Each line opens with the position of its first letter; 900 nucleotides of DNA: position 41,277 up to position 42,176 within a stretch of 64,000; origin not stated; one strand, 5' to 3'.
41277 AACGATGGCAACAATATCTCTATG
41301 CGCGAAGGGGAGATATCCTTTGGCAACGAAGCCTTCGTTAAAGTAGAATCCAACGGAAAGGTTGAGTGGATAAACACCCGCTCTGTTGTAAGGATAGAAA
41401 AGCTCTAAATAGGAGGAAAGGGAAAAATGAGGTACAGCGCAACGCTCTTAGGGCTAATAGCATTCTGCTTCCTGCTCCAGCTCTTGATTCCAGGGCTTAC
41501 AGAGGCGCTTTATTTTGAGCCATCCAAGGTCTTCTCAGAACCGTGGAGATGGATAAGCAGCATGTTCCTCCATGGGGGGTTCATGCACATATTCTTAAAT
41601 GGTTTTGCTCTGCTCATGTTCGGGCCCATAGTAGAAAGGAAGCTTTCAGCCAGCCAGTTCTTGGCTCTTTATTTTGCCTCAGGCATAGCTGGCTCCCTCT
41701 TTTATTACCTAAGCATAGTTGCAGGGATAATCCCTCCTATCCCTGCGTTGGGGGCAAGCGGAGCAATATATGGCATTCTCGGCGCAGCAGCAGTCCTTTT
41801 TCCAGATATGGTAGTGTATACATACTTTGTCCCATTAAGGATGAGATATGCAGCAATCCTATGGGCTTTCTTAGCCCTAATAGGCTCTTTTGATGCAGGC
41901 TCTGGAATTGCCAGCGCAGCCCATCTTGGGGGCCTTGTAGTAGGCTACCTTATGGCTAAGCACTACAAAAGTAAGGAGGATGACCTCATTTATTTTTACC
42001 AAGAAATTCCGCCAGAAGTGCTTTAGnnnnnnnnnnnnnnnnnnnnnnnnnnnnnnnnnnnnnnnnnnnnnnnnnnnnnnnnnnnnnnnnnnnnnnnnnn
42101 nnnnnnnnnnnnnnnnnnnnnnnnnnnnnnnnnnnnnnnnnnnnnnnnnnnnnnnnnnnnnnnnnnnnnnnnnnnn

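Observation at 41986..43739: Form III RuBisCO translationally coupled to a YfbR-like HD 5'-nucleotidase: nucleoside/AMP salvage module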

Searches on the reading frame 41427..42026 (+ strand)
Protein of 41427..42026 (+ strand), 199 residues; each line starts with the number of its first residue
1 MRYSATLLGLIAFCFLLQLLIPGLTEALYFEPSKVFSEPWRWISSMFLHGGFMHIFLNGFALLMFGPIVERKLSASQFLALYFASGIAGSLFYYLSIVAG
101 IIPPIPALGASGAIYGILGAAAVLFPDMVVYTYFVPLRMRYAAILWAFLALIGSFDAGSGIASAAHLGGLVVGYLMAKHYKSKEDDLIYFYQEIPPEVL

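Call 3: search_protein_families(library=pfam, proteins=[window:41427-42026:+], max_evalue=0.01)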
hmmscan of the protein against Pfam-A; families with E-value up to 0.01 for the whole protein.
window:41427-42026:+ (199 aa): 1 family
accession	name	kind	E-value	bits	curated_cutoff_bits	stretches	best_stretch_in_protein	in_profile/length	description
PF01694.28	Rhomboid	-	2.4e-31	109.3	22.6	1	38-177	3-137/143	Rhomboid domain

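Call 4: search_protein_families(library=ncbifam, proteins=[window:41427-42026:+], max_evalue=0.01)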
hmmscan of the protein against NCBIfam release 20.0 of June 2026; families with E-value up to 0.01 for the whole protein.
window:41427-42026:+ (199 aa): 3 families
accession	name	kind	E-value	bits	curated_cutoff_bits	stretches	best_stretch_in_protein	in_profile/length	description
TIGR03902.1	rhom_GG_sort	equivalog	1.9e-12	47.4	84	1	26-177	2-153/154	rhombosortase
TIGR04239.1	rhombo_GlpG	equivalog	1.9e-10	40.9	250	1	8-179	103-267/271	rhomboid family intramembrane serine protease GlpG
NF008155.0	PRK10907.1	equivalog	2.4e-10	40.2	335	1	32-179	129-267/276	rhomboid family intramembrane serine protease GlpG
